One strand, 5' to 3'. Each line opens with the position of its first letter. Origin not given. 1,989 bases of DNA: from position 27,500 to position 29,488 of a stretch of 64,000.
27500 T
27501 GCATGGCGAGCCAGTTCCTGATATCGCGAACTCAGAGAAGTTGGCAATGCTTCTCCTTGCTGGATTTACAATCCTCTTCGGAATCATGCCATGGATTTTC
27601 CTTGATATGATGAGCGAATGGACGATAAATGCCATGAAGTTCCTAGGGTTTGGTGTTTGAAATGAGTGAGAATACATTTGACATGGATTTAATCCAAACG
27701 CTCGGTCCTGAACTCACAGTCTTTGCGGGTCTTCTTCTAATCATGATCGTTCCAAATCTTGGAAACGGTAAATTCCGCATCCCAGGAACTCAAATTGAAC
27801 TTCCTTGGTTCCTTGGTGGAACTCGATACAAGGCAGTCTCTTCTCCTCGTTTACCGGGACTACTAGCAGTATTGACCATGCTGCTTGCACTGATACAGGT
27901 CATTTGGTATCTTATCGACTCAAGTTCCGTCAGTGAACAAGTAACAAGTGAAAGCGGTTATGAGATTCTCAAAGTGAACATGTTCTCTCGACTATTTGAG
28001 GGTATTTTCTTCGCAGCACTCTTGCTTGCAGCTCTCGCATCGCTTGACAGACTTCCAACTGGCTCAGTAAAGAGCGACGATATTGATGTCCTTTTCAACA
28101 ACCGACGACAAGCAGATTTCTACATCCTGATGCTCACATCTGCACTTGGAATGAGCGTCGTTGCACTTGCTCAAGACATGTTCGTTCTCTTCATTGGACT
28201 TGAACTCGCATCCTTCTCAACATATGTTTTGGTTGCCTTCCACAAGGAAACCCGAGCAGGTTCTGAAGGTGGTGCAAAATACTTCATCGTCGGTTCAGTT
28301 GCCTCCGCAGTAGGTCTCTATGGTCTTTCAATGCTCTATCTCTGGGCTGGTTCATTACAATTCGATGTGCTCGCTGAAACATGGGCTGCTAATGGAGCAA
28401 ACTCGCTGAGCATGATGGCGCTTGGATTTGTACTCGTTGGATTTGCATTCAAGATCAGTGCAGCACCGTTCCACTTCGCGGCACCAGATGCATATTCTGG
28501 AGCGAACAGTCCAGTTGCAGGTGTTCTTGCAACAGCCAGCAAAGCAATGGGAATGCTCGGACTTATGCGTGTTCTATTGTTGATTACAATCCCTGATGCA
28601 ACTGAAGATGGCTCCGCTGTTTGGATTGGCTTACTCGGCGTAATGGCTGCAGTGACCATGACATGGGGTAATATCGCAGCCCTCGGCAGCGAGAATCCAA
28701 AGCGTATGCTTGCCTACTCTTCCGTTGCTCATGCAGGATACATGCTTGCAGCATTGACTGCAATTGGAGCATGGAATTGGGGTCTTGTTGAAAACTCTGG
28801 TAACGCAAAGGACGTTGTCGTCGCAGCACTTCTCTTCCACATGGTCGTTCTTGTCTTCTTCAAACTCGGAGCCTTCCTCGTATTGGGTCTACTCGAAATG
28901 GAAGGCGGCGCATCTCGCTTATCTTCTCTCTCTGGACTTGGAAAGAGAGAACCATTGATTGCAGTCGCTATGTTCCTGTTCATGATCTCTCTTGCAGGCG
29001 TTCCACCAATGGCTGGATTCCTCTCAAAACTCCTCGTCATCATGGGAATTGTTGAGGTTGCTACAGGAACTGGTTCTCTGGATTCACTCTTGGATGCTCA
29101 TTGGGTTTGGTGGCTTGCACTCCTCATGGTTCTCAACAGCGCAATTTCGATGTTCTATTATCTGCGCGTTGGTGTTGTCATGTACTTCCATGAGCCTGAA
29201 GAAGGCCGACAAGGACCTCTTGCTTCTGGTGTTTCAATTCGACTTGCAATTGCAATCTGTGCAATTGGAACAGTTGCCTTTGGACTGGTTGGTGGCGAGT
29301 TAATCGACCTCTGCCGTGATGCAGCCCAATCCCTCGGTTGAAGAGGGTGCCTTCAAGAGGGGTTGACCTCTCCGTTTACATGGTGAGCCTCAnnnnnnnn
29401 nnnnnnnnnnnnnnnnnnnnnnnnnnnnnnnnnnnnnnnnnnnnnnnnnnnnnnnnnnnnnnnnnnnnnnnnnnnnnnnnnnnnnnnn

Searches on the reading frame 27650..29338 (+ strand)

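Call 3: search_protein_families(library=pfam, proteins=[window:27650-29338:+], max_evalue=0.01)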
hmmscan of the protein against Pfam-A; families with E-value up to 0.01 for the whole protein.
window:27650-29338:+ (563 aa): 1 family
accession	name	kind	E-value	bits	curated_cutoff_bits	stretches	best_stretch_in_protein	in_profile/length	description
PF00361.26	Proton_antipo_M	-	8.3e-52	176.6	21.5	1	174-475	1-283/294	NADH:quinone oxidoreductase/Mrp antiporter, TM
